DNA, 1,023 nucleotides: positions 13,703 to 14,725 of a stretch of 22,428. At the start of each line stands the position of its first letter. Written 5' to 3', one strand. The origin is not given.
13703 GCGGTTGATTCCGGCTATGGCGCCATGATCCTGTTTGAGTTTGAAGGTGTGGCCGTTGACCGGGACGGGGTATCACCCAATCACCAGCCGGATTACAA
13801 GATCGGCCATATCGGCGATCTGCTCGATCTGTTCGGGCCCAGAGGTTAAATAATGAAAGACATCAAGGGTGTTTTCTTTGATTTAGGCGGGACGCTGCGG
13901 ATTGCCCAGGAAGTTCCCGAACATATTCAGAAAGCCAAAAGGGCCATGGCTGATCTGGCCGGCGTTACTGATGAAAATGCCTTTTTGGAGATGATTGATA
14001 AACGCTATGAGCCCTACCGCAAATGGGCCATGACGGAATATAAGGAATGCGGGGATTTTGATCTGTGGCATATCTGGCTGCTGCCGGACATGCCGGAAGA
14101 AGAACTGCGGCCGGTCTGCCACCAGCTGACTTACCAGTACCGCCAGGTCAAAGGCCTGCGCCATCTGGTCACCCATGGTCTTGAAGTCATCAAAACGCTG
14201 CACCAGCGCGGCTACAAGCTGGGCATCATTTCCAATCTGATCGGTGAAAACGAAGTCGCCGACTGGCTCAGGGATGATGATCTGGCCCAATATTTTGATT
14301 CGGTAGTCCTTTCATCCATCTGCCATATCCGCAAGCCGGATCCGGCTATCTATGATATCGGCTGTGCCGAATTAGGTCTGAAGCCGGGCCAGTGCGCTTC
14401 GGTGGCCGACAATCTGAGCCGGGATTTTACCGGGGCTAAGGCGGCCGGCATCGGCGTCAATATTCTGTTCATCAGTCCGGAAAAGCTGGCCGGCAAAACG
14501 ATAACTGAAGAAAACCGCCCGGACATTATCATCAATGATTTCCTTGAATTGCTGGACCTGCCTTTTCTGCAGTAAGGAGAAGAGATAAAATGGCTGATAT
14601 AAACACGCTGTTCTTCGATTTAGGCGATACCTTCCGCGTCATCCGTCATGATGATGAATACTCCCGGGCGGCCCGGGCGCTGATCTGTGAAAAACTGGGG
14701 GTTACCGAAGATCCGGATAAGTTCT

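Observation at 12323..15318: Four tandem HAD paralogues (plus a fifth at 10278-11030), all with DxGxT motif I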

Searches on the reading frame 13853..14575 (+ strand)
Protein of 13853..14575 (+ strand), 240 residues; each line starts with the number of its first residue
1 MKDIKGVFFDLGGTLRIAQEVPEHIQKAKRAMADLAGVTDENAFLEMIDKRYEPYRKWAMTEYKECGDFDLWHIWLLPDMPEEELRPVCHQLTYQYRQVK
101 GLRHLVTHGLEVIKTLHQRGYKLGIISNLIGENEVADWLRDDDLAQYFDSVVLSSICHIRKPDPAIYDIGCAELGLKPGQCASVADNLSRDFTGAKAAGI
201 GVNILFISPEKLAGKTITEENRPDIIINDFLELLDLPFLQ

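Call 4: search_protein_families(library=pfam, proteins=[window:13853-14575:+], max_evalue=0.01)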
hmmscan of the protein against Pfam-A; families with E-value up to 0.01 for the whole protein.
window:13853-14575:+ (240 aa): 3 families
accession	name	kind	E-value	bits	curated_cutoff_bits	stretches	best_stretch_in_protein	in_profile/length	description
PF00702.32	Hydrolase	-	4e-16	60.4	26.4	1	4-199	1-191/191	haloacid dehalogenase-like hydrolase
PF13419.12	HAD_2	-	1.8e-15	58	23.8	1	98-202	73-175/178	Haloacid dehalogenase-like hydrolase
PF13242.12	Hydrolase_like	-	9.2e-07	29.1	22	1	159-233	2-75/75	HAD-hyrolase-like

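Call 5: search_protein_families(library=ncbifam, proteins=[window:13853-14575:+], max_evalue=0.01)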
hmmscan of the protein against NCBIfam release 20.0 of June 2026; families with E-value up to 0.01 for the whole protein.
window:13853-14575:+ (240 aa): 28 families (the best 25 are shown)
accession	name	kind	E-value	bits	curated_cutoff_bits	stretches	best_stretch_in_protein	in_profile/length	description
TIGR02253.1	CTE7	subfamily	4.5e-27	95.3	169.75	1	4-234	2-221/221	TIGR02253 family HAD-type hydrolase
TIGR02252.1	DREG-2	subfamily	2.1e-17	63.6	155.2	1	7-200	3-199/203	HAD hydrolase, REG-2-like, family IA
TIGR02247.1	HAD-1A3-hyp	subfamily_domain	4.2e-16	59.3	125.4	1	4-201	2-191/211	epoxide hydrolase N-terminal domain-like phosphatase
TIGR02254.1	YjjG_YfnB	equivalog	1.4e-14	54.1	159.9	1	93-210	85-199/223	YjjG family noncanonical pyrimidine nucleotidase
NF009695.0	PRK13222.1-2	equivalog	7.9e-13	48.4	225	1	4-235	6-220/226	phosphoglycolate phosphatase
TIGR01428.1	HAD_type_II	equivalog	1.5e-11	44.7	125.4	1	5-201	2-186/197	haloacid dehalogenase type II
NF053830.1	RUBPPhHalo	equivalog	2.8e-11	43.5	330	1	109-235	108-232/234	ribulose-1,5-bisphosphate 5-phosphatase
NF009804.0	PRK13288.1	equivalog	4.9e-11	42.5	218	1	110-236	88-209/215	pyrophosphatase PpaX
TIGR01449.2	PGP_bact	equivalog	2e-10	40.6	180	1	91-233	71-209/213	phosphoglycolate phosphatase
TIGR01662.1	HAD-SF-IIIA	subfamily_domain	1.6e-09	38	44.6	1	101-201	22-134/141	HAD-IIIA family hydrolase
NF052576.1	PymNtasePynAStpc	equivalog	8.7e-09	35.3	350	1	109-236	104-226/229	pyrimidine 5'-nucleotidase PynA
TIGR01549.1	HAD-SF-IA-v1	subfamily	1.1e-08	35.6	23.3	1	110-199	68-149/149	HAD-IA family hydrolase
NF009694.0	PRK13222.1-1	equivalog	1.3e-08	34.5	415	1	2-234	5-236/252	phosphoglycolate phosphatase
NF009698.0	PRK13223.1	equivalog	1.1e-07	31.3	466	1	101-234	98-226/272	phosphoglycolate phosphatase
TIGR01990.1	bPGM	equivalog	1.4e-07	31.7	189.4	1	110-199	95-180/187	beta-phosphoglucomutase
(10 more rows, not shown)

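Call 8: search_solved_structures(query=window:13853-14575:+, max_evalue=0.001, show_alignments=3)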
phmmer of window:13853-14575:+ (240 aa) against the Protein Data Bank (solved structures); distinct sequences matched with E-value up to 0.001: 28.
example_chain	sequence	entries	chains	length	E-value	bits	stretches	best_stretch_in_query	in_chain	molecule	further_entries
4ygq_A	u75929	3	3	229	1.3e-09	41.1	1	110-200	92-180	Hydrolase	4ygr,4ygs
2hoq_A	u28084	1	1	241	5.6e-08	35.7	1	91-201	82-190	Putative HAD-hydrolase PH1655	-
2gfh_A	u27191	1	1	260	3.6e-07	33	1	144-233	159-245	haloacid dehalogenase-like hydrolase domain containing 4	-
4knw_A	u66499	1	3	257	8.2e-07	31.9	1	144-204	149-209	N-acylneuraminate-9-phosphatase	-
2w4m_A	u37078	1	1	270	9.1e-07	31.7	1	144-204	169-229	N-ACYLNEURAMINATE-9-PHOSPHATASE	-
4knv_A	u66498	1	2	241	9.2e-07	31.7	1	144-204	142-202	N-acylneuraminate-9-phosphatase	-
2zg6_A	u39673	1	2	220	1.2e-06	31.3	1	104-200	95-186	Putative uncharacterized protein ST2620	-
6z1k_A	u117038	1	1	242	2.2e-06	30.4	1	97-233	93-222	BH32.6 protein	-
6q7q_A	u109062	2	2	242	2.2e-06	30.4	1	97-233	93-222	OE1.3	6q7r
2no4_A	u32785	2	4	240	2.7e-06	30.2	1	108-199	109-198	(S)-2-haloacid dehalogenase IVA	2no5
1x42_A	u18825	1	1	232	2.7e-06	30.1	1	4-206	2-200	hypothetical protein PH0459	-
6q7p_A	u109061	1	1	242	3e-06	30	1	101-233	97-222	OE1.2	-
7o1d_A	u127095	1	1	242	3.2e-06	29.9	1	96-233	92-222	BH32.7 protein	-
8bp1_A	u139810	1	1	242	3.9e-06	29.6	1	97-233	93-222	BHMeHis1.0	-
3u26_A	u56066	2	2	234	4.4e-06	29.5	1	97-206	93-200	PF00702 domain protein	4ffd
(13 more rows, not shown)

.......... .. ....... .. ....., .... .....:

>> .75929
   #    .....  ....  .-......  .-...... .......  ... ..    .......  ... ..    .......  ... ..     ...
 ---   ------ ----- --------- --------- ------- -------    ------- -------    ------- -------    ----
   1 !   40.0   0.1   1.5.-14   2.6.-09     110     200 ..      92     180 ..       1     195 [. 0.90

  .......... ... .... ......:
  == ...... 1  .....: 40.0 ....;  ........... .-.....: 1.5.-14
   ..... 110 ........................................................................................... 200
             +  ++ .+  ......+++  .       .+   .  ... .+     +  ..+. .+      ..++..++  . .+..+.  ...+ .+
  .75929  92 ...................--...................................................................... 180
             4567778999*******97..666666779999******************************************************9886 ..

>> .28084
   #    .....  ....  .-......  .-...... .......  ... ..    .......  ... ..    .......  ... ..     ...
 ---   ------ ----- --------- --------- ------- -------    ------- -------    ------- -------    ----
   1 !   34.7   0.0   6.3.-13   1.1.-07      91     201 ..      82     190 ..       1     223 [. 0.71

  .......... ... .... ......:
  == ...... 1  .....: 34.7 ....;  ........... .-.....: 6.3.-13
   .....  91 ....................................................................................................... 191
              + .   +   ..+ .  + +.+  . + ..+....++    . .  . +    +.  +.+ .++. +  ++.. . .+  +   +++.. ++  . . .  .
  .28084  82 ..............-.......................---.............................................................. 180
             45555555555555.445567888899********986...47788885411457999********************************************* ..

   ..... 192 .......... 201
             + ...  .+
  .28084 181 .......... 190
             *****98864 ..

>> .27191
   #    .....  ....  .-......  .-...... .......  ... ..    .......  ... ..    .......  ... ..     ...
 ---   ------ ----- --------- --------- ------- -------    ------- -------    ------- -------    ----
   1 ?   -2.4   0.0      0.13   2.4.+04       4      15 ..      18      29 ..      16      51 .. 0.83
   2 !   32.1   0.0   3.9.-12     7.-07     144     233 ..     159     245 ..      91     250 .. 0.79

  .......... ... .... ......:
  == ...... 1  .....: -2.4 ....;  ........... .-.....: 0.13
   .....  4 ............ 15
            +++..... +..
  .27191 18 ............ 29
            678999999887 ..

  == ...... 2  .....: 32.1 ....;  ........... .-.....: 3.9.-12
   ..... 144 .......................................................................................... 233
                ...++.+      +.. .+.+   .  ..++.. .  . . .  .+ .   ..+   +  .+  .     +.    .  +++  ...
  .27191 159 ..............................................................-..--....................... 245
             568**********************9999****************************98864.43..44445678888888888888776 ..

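Call 9: find_encoding_contigs(protein=window:13853-14575:+, flank=10000, max_places=8)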
Protein window:13853-14575:+ (240 aa): 22 contigs read that carry it; 8 places shown.
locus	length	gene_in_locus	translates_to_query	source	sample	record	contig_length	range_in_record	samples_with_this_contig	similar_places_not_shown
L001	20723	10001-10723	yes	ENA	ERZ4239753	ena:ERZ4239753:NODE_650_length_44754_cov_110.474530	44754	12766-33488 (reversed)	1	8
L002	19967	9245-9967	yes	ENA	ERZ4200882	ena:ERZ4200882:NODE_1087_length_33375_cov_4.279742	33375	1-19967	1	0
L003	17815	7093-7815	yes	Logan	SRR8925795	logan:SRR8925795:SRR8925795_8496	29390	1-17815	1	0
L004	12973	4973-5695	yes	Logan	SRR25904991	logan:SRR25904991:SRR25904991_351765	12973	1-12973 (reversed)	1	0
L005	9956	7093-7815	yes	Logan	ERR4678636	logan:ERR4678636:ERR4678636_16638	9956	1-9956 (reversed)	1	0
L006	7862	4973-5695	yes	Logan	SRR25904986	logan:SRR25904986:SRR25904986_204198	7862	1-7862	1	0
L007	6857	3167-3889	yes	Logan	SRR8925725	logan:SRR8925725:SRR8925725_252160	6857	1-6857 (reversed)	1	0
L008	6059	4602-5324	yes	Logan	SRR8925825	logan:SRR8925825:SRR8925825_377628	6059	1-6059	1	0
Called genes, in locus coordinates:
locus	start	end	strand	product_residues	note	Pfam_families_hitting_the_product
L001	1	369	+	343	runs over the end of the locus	PF01408:GFO_IDH_MocA, PF02894:GFO_IDH_MocA_C, PF22725:GFO_IDH_MocA_C3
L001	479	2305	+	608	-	PF00528:BPD_transp_1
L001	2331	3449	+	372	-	PF00005:ABC_tran, PF13304:AAA_21 (faint), PF08402:TOBE_2 (weak)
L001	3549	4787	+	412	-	-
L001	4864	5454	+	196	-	-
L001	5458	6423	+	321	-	PF00753:Lactamase_B (weak)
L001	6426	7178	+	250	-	PF00702:Hydrolase, PF13419:HAD_2, PF13242:Hydrolase_like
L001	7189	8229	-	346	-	PF00356:LacI, PF13542:HTH_Tnp_ISL3 (faint), PF00532:Peripla_BP_1, PF13407:Peripla_BP_4, PF13377:Peripla_BP_3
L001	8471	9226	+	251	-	PF00702:Hydrolase, PF13419:HAD_2, PF13242:Hydrolase_like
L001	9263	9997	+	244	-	PF00702:Hydrolase, PF13419:HAD_2, PF13242:Hydrolase_like (weak)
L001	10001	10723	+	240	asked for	PF00702:Hydrolase, PF13419:HAD_2, PF13242:Hydrolase_like (weak)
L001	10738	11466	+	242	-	PF00702:Hydrolase, PF13419:HAD_2, PF13242:Hydrolase_like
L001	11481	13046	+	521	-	PF01676:Metalloenzyme, PF06415:iPGM_N, PF01676:Metalloenzyme, PF06415:iPGM_N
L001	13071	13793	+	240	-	PF02308:MgtC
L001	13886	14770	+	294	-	PF00294:PfkB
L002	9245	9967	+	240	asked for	PF00702:Hydrolase, PF13419:HAD_2, PF13242:Hydrolase_like (weak)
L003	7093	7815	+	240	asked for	PF00702:Hydrolase, PF13419:HAD_2, PF13242:Hydrolase_like (weak)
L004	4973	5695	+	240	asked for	PF00702:Hydrolase, PF13419:HAD_2, PF13242:Hydrolase_like (weak)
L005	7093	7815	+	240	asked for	PF00702:Hydrolase, PF13419:HAD_2, PF13242:Hydrolase_like (weak)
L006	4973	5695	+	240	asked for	PF00702:Hydrolase, PF13419:HAD_2, PF13242:Hydrolase_like (weak)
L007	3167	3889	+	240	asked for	PF00702:Hydrolase, PF13419:HAD_2, PF13242:Hydrolase_like (weak)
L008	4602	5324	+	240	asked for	PF00702:Hydrolase, PF13419:HAD_2, PF13242:Hydrolase_like (weak)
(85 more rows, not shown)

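Call 11: find_homologous_proteins(query=window:13853-14575:+, max_evalue=0.00001)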
Query window:13853-14575:+ (240 aa): 1195 proteins with E <= 0.00001 among 1864 candidates; the best 120 are listed.
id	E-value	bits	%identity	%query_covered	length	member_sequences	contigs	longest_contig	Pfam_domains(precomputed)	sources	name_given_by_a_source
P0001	3.0e-161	552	100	100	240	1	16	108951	PF13419.13,PF00702.33,PF13242.13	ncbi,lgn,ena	-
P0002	4.6e-122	424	76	100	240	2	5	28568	PF13419.13,PF00702.33,PF13242.13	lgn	-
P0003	1.1e-118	413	72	100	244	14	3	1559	PF13419.13,PF00702.33,PF13242.13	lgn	-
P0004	2.0e-118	412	73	100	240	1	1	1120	PF13419.13,PF00702.33,PF13242.13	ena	-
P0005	2.2e-118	412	73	100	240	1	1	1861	PF13419.13,PF00702.33,PF13242.13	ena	-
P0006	5.4e-118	411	72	100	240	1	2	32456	PF13419.13,PF00702.33,PF13242.13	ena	-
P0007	1.1e-117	410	73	100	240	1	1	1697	PF13419.13,PF00702.33,PF13242.13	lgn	-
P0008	1.5e-117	409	73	100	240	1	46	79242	PF13419.13,PF00702.33,PF13242.13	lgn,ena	-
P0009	1.5e-117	409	73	100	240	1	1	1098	PF13419.13,PF00702.33,PF13242.13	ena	-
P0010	2.0e-117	409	73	100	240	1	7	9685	PF13419.13,PF00702.33,PF13242.13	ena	-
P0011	2.8e-117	408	73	100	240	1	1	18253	PF13419.13,PF00702.33,PF13242.13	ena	-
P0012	3.9e-117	408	73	100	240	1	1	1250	PF13419.13,PF00702.33,PF13242.13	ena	-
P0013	5.4e-117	408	72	100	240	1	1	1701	PF13419.13,PF00702.33,PF13242.13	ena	-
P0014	5.4e-117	408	73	100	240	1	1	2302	PF13419.13,PF00702.33,PF13242.13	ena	-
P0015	6.7e-117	407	72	100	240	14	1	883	PF13419.13,PF00702.33,PF13242.13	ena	-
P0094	1.6e-112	393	70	100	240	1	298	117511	PF13419.13,PF00702.33,PF13242.13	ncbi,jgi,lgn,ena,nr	ncbi:MAG: HAD family hydrolase [Oscillospiraceae bacterium]|jgi:putative hydrolase of the HAD superf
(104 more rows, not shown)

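Call 13: find_related_loci(query=A2, collection=genome_contigs, flank=10000)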
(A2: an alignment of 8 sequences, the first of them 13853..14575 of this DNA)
Query A2 (240 aa) in genome_contigs; peptide patterns used: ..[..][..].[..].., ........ (x = any residue, [..] = any of these).
105 stretches matched a pattern; 76 encode a relative of the query (tblastn E <= 1e-3); 74 distinct loci.
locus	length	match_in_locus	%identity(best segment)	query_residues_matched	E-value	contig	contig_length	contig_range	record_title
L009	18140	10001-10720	72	1-240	2e-119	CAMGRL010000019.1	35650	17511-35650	MAG: uncultured Clostridia bacterium isolate SRR11551376_bin.30_metaWRAP_v1.3_MAG genome assembly, contig: ERZ11474002.3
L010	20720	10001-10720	72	1-240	4e-119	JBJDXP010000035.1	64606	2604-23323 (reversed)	MAG: Candidatus Limivicinus sp. isolate LOHA37_bin.003 NODE_153_length_64606_cov_29.620254, whole genome shotgun sequenc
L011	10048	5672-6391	71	1-240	5e-119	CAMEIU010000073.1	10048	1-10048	MAG: uncultured Clostridia bacterium isolate SRR15057927_bin.24_metaWRAP_v1.3_MAG genome assembly, contig: ERZ10407400.1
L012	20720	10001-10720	70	1-240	4e-117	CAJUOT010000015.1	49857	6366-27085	MAG TPA_asm: uncultured Oscillospiraceae bacterium isolate MGBC152544 genome assembly, contig: MGBC152544.15, whole geno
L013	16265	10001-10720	70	1-240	3e-117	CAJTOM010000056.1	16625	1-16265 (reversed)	MAG TPA_asm: uncultured Oscillospiraceae bacterium isolate MGBC104380 genome assembly, contig: MGBC104380.56, whole geno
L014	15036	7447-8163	70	1-239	9e-117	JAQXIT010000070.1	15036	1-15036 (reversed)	MAG: Bacillota bacterium isolate SUG1232 k141_8509962, whole genome shotgun sequence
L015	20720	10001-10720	70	1-240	2e-116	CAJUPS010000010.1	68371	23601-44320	MAG TPA_asm: uncultured Oscillospiraceae bacterium isolate MGBC162663 genome assembly, contig: MGBC162663.10, whole geno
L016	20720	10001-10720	70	1-240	8e-117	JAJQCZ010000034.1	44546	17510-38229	MAG: Lachnospiraceae bacterium isolate C.B3_11 NODE_189_length_44546_cov_25.363287, whole genome shotgun sequence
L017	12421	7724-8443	71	1-240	4e-116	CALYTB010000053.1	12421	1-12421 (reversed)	MAG: uncultured Clostridia bacterium isolate SRR7188233_bin.36_metaWRAP_v1.3_MAG genome assembly, contig: ERZ9280834.285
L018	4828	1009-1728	72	1-240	1e-116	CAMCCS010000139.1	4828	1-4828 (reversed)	MAG: uncultured Clostridia bacterium isolate SRR17382106_bin.37_metaWRAP_v1.3_MAG genome assembly, contig: ERZ10544639.1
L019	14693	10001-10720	70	1-240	6e-116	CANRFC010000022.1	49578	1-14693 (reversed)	MAG: uncultured Oscillospiraceae bacterium isolate Lapin-023__bin80 genome assembly, contig: Lapin-023__NODE_949_length_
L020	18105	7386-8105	68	1-240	7e-116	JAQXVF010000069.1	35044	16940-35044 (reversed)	MAG: Bacillota bacterium isolate SUG1553 k141_6221305, whole genome shotgun sequence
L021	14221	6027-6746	71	1-240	1e-115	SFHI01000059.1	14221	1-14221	MAG: Clostridiales bacterium isolate W1P1.011 Contig3242, whole genome shotgun sequence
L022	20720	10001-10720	70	1-240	4e-115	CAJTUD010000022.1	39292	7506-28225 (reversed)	MAG TPA_asm: uncultured Oscillospiraceae bacterium isolate MGBC108722 genome assembly, contig: MGBC108722.22, whole geno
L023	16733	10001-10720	70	1-240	3e-115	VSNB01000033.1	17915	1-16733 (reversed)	MAG: Clostridiales bacterium isolate SC1148_S1_bin.5 SC1148_S1_SC1148_S1_bin.5_contig_33, whole genome shotgun sequence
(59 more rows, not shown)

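Call 26: find_encoding_contigs(protein=P0094, flank=10000, max_places=3)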
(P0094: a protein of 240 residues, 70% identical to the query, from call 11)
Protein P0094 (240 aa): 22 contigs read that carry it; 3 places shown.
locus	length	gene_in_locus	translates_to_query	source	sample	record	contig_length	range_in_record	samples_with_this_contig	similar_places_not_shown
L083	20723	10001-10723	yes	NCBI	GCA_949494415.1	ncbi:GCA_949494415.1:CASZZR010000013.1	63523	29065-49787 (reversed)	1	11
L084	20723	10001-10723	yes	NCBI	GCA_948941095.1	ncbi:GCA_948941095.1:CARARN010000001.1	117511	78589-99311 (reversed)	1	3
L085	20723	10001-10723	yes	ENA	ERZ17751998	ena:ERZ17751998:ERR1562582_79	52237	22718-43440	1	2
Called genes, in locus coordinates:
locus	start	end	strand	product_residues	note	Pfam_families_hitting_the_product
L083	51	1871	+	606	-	PF00528:BPD_transp_1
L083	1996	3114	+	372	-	PF00005:ABC_tran, PF13304:AAA_21 (faint)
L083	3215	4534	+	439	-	PF01547:SBP_bac_1 (weak)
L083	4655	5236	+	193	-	-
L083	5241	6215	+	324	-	PF00753:Lactamase_B, PF12706:Lactamase_B_2 (faint)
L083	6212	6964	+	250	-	PF00702:Hydrolase, PF13419:HAD_2, PF13242:Hydrolase_like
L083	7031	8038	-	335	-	PF00356:LacI, PF01381:HTH_3 (faint), PF00532:Peripla_BP_1, PF13407:Peripla_BP_4, PF13377:Peripla_BP_3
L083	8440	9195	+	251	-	PF00702:Hydrolase, PF13419:HAD_2, PF13242:Hydrolase_like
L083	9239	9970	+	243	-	PF00702:Hydrolase, PF13419:HAD_2, PF13242:Hydrolase_like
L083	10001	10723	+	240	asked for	PF00702:Hydrolase, PF13419:HAD_2, PF13242:Hydrolase_like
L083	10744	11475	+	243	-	PF00702:Hydrolase, PF13419:HAD_2, PF13242:Hydrolase_like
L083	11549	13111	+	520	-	PF01676:Metalloenzyme, PF06415:iPGM_N, PF01676:Metalloenzyme, PF06415:iPGM_N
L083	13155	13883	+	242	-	PF02308:MgtC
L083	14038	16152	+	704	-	PF03030:H_PPase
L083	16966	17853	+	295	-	PF00294:PfkB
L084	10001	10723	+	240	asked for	PF00702:Hydrolase, PF13419:HAD_2, PF13242:Hydrolase_like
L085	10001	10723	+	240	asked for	PF00702:Hydrolase, PF13419:HAD_2, PF13242:Hydrolase_like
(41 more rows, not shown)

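Call 40: predict_structure(alignment_id=A3)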
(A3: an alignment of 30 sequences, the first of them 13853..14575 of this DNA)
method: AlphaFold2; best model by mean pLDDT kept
length: 240 residues; sequences in the alignment: 30
mean_pLDDT: 96.1   pTM: 0.90
mean pLDDT of the five models: 96.1, 95.6, 95.4, 94.6, 94.3
residues with pLDDT >= 90: 237; 70-90: 1; 50-70: 2; < 50: 0
segments of 3 or more residues with pLDDT < 50: none
pLDDT, mean of each block of 10 residues (from residue 1): 91 94 97 97 97 97 97 98 97 96 95 98 97 93 96 97 98 98 96 96 96 93 97 96
secondary structure, 60 per line:
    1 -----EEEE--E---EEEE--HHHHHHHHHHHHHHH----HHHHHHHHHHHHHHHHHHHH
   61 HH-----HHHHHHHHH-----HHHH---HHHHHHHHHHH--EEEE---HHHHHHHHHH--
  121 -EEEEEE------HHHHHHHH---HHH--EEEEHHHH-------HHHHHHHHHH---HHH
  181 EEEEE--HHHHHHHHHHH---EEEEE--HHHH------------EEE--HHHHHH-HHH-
elements in order: E6-9 E16-19 H22-36 H41-62 H68-76 H82-85 H89-99 E102-105 H109-118 E122-127 H134-141 E150-153 H154-157 H165-174 E181-185 H188-198 E202-206 H209-212 E225-227 H230-235

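Call 44: fold_search(model_id=the predicted structure, library=pdb)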
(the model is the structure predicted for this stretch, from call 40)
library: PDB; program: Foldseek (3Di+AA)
matches with E <= 10: 986; with E <= 0.001: 336
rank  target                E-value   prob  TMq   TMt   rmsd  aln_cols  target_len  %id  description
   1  6z1k                  1.4e-12  1.00  0.62  0.64   5.3       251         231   22  A de novo Enzyme for the Morita-Baylis-Hillman Reaction BH32.6 (released 2021-08-25)
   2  2hoq                  3.5e-12  1.00  0.54  0.55   7.5       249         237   22  Crystal structure of the probable haloacid dehalogenase (PH1655) from pyrococcus horikoshii OT3 (released 2007-07-17)
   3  2gfh                  4.2e-12  1.00  0.54  0.53  10.3       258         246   19  Crystal structure of a n-acetylneuraminic acid phosphatase (nanp) from mus musculus at 1.90 A resolution (released 2006-04-18)
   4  6q7p                  4.8e-12  1.00  0.66  0.68   4.5       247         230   22  Crystal structure of OE1.2 (released 2019-06-05)
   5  4knv_A                6.1e-12  1.00  0.61  0.61   5.4       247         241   19  The crystal structure of APO HUMAN HDHD4 FROM SE-MAD (released 2013-06-26)
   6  1x42                  7.0e-12  1.00  0.59  0.61   6.1       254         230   22  Crystal structure of a haloacid dehalogenase family protein (PH0459) from Pyrococcus horikoshii OT3 (released 2005-11-12)
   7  4ygq                  7.4e-12  1.00  0.61  0.68   5.7       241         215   24  Crystal structure of HAD phosphatase from Thermococcus onnurineus (released 2015-04-22)
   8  8bp1                  7.4e-12  1.00  0.61  0.63   6.7       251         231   22  Crystal structure of BHMeHis1.0, an engineered enzyme for the Morita-Baylis-Hillman reaction (released 2024-02-28)
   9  3u26                  7.4e-12  1.00  0.60  0.62   6.0       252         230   21  Crystal Structure of Engineered Protein. Northeast Structural Genomics Consortium Target OR48 (released 2011-11-23)
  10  4knw_A                7.4e-12  1.00  0.60  0.60   5.8       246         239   20  The crystal structure of human HDHD4 IN COMPLEX WITH MAGNESIUM AND THE PHOSPHATE MIMETIC VANADATE (released 2013-06-26)
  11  9eqd                  1.9e-11  1.00  0.61  0.61   6.7       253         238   20  Crystal structure of an engineered enzyme containing a genetically encoded thiourea, CT1.5 (released 2025-10-01)
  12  4knw_C                1.9e-11  1.00  0.59  0.60   5.5       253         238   19  The crystal structure of human HDHD4 IN COMPLEX WITH MAGNESIUM AND THE PHOSPHATE MIMETIC VANADATE (released 2013-06-26)
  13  3i76_C                2.0e-11  1.00  0.59  0.62   6.7       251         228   17  The crystal structure of the orthorhombic form of the putative HAD-hydrolase YfnB from Bacillus subtilis bound to magn (released 2009-07-21)
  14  6q7q                  2.5e-11  1.00  0.60  0.63   6.1       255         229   21  Crystal structure of OE1.3 (released 2019-06-05)
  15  2w4m                  2.8e-11  1.00  0.58  0.56   7.2       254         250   18  The Crystal Structure of human N-acetylneuraminic acid phosphatase, NANP (released 2008-12-23)
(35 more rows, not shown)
